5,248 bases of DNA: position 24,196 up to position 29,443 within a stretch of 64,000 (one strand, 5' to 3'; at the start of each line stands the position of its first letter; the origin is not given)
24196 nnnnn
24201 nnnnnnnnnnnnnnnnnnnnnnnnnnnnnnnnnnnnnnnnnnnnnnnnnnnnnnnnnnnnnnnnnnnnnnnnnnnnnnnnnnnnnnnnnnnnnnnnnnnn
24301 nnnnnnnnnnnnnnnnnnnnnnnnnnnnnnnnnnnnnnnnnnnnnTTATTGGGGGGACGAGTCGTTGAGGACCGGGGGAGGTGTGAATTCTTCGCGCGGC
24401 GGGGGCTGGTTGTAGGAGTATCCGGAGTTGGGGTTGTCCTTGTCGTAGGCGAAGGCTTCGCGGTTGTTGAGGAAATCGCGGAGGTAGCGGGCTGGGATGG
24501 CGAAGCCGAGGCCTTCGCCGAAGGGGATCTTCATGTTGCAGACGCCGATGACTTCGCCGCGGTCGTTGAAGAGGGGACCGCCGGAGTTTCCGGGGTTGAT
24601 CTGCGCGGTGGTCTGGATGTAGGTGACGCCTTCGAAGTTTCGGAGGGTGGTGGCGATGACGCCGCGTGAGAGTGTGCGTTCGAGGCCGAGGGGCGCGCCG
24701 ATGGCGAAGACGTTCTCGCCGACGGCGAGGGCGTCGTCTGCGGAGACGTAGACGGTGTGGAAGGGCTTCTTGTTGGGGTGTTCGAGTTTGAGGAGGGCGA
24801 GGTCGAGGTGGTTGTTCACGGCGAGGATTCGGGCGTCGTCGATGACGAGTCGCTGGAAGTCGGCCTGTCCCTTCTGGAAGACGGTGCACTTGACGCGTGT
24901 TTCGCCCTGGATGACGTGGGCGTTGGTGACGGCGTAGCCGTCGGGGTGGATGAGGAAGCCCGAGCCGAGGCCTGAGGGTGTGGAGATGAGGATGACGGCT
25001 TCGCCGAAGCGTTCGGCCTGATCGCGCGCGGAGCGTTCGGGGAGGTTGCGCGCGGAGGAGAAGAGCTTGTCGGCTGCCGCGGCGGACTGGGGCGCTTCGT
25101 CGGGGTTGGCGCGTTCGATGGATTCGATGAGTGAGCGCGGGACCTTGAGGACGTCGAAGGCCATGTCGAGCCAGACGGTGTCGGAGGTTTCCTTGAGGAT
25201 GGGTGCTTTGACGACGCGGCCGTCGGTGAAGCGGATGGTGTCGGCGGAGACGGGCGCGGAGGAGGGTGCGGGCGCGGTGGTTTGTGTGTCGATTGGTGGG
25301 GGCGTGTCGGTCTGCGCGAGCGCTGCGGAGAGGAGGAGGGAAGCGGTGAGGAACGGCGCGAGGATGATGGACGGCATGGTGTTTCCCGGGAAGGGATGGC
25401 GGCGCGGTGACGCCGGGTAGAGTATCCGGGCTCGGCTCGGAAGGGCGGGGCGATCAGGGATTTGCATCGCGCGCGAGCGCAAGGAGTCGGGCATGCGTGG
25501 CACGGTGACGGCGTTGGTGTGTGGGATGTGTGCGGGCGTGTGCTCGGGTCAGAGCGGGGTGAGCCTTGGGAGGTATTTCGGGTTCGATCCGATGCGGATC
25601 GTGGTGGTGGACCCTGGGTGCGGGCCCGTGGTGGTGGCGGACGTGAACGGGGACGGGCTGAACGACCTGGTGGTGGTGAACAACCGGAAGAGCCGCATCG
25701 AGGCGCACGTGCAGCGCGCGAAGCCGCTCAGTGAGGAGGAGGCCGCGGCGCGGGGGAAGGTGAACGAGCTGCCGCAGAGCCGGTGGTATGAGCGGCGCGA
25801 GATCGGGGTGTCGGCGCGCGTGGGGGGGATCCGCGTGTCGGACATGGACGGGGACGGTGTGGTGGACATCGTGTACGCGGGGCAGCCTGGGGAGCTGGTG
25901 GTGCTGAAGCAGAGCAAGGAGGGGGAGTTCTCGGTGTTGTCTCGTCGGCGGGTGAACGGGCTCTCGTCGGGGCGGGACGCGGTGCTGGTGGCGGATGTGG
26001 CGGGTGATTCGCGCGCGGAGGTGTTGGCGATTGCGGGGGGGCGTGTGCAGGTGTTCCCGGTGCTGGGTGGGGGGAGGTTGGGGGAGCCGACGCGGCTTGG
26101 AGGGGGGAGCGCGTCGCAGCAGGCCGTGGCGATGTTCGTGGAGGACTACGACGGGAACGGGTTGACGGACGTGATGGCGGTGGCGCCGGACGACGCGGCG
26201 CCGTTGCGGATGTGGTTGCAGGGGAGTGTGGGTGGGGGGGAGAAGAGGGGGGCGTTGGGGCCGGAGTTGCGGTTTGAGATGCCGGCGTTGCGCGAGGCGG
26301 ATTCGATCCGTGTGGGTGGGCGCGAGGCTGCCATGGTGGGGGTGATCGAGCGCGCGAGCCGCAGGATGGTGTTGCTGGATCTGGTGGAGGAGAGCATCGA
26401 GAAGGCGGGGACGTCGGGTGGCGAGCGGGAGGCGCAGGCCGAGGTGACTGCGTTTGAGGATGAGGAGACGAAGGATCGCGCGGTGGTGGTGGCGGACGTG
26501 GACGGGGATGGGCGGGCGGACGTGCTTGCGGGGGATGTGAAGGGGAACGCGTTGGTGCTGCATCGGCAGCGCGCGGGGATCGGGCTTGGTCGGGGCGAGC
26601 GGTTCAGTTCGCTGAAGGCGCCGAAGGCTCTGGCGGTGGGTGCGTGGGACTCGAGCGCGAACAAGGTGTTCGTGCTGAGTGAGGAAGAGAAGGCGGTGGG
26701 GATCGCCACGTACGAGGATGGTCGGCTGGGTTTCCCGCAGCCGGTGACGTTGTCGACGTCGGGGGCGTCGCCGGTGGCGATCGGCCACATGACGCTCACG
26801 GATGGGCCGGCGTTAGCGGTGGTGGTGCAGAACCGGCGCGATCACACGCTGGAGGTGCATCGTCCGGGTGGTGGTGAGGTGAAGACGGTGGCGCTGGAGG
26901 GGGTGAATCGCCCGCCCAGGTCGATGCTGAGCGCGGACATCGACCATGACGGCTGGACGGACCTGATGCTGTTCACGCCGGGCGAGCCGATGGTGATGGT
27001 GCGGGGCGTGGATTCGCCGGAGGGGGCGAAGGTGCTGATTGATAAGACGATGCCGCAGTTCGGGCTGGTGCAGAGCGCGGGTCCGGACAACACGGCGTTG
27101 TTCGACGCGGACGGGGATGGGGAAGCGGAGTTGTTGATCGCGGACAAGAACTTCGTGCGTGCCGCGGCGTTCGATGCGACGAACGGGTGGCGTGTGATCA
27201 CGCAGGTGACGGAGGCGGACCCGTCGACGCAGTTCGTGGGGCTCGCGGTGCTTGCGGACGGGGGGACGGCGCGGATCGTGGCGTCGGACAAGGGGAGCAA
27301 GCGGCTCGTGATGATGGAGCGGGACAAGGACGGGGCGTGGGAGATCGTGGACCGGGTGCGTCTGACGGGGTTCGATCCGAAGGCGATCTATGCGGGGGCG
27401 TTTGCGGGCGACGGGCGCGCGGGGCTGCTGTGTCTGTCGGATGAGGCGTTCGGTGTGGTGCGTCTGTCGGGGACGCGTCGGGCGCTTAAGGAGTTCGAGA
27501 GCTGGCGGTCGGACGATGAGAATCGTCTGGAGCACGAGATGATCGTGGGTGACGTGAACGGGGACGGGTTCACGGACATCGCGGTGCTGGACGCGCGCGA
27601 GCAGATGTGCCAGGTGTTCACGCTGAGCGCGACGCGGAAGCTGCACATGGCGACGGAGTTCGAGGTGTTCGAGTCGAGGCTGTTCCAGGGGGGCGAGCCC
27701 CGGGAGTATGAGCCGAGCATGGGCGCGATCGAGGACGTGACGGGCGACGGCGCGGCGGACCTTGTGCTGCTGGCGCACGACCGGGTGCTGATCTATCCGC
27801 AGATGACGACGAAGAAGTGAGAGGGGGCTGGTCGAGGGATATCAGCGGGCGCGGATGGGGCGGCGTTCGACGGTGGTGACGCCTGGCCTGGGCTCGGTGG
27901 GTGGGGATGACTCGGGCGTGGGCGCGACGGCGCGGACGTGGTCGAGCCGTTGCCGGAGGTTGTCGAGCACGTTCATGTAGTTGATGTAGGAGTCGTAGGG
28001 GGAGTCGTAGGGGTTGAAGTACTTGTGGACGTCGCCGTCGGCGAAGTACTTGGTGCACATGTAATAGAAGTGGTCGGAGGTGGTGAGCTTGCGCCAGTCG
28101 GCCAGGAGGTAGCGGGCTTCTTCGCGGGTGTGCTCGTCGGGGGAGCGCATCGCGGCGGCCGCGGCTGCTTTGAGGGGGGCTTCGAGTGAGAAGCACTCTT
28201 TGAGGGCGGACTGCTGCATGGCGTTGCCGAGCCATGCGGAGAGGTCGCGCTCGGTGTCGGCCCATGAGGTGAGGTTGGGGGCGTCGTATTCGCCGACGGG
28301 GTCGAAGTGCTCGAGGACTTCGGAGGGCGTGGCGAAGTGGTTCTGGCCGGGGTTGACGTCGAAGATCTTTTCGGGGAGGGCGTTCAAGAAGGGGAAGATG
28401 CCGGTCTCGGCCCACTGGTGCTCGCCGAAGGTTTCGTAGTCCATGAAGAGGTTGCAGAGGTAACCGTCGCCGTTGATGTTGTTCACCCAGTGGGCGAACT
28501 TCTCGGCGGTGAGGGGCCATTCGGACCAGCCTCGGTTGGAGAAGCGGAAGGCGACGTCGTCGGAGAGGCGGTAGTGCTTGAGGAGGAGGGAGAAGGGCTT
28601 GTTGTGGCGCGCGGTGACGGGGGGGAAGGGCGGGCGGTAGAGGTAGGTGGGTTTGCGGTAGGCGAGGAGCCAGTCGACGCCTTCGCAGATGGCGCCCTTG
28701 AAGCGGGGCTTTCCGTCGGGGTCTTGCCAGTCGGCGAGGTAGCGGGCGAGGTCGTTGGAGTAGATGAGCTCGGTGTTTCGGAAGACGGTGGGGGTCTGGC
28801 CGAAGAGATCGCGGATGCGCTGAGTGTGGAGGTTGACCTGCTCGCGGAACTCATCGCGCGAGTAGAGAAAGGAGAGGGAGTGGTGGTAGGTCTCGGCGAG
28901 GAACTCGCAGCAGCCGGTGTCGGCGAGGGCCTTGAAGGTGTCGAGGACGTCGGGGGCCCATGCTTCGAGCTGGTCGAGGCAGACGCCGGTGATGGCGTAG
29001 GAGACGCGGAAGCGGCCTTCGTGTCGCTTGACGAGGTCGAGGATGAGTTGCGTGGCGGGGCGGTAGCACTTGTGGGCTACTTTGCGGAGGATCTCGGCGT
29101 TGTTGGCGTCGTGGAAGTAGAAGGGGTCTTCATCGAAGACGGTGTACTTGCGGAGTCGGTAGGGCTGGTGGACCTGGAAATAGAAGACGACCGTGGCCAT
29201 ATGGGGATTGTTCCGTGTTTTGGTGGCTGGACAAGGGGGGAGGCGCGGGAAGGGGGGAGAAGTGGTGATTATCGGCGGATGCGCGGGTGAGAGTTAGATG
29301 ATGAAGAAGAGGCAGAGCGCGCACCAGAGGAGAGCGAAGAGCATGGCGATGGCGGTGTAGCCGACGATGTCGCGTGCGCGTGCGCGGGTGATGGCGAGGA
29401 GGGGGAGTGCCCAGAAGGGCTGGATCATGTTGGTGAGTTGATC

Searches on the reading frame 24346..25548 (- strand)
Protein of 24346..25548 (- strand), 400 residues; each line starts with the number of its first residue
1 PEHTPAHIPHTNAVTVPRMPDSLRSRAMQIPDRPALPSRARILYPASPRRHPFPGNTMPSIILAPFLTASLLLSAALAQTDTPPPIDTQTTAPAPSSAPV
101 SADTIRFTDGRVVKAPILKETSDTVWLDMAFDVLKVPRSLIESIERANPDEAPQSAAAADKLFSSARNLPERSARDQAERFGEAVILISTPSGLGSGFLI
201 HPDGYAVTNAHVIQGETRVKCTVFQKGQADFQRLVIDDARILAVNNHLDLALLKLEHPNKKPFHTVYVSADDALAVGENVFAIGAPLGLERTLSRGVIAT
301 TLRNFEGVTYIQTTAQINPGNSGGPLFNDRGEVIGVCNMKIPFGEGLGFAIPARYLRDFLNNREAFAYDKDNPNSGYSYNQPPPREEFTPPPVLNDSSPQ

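Call 14: search_protein_families(library=pfam, max_evalue=0.01, proteins=[window:24346-25548:-])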
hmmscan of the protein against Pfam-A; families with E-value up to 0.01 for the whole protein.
window:24346-25548:- (400 aa): 3 families
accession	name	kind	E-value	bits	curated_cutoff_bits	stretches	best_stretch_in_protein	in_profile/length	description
PF13365.12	Trypsin_2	-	3.5e-31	109.3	27.6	1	195-336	1-144/144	Trypsin-like peptidase domain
PF00089.32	Trypsin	-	6.4e-17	62.6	20.6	1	193-359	25-219/220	Trypsin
PF10459.15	Peptidase_S46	-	0.00089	18.5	22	0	313-336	626-649/698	Peptidase S46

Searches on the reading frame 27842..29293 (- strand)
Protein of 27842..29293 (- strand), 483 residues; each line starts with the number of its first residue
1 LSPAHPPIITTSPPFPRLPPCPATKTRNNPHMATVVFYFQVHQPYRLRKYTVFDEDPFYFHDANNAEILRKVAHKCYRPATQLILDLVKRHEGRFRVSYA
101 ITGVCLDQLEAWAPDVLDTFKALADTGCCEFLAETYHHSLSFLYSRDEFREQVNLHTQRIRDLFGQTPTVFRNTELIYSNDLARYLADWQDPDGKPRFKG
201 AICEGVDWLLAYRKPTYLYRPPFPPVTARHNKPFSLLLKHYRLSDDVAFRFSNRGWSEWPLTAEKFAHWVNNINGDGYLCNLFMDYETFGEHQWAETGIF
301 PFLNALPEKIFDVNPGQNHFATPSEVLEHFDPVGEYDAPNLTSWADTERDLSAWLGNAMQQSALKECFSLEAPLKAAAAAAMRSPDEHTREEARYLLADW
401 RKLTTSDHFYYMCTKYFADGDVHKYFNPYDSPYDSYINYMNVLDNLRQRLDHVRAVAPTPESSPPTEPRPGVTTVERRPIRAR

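Call 14: search_protein_families(library=pfam, max_evalue=0.01, proteins=[window:27842-29293:-])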
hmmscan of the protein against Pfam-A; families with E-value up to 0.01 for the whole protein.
window:27842-29293:- (483 aa): 2 families
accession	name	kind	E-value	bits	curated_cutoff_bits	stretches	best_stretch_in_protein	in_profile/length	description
PF03065.20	Glyco_hydro_57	-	4.9e-66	223.4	21.2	1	36-338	1-290/291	Glycosyl hydrolase family 57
PF01522.26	Polysacc_deac_1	-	1.4e-05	25.5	23.1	1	109-187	47-117/124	Polysaccharide deacetylase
